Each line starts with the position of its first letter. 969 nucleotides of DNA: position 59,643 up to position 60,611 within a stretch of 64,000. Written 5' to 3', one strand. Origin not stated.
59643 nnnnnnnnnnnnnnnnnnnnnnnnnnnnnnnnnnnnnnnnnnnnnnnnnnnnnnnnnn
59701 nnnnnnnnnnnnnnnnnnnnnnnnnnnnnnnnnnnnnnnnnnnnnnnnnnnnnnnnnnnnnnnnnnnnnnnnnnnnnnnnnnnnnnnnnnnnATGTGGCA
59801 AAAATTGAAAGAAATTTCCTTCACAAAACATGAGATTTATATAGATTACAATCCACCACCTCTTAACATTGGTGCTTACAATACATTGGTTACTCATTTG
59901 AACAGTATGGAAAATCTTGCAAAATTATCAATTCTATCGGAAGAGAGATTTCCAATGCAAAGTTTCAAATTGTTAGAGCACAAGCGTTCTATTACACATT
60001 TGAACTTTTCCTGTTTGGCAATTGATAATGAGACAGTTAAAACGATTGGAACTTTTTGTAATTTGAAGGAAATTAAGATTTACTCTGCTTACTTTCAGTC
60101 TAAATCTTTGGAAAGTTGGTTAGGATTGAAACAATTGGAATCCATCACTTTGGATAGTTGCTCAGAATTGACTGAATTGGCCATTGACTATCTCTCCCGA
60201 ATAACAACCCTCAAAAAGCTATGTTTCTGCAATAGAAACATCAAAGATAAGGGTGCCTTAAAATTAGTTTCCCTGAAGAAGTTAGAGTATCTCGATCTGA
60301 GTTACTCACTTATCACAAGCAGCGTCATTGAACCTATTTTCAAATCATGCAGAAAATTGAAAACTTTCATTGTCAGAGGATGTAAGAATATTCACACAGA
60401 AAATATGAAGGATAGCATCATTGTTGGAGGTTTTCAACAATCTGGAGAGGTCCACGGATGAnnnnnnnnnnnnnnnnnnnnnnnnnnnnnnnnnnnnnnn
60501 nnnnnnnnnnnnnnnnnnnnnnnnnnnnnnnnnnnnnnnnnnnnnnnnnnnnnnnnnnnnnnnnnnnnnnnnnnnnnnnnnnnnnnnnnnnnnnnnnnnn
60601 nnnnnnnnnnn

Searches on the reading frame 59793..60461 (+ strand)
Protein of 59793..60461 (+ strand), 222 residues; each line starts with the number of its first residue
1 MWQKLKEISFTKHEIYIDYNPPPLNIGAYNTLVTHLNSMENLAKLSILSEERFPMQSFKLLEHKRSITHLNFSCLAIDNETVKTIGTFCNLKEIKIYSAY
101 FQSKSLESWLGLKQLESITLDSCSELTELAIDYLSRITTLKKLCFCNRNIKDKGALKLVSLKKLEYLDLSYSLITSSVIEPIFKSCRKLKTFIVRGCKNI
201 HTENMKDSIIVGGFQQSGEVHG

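Call 44: search_protein_families(library=pfam, proteins=[window:59793-60461:+], max_evalue=0.00001)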
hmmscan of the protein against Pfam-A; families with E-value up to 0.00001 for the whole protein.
window:59793-60461:+ (222 aa): 2 families
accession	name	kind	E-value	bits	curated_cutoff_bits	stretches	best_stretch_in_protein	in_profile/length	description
PF24758.1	LRR_At5g56370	-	1.5e-06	28.5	27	0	129-198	28-97/227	FBD-associated F-box protein At5g56370, LRR repeats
PF23598.1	LRR_14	-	3.9e-06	26.3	40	1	33-192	110-271/353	Leucine-rich repeat region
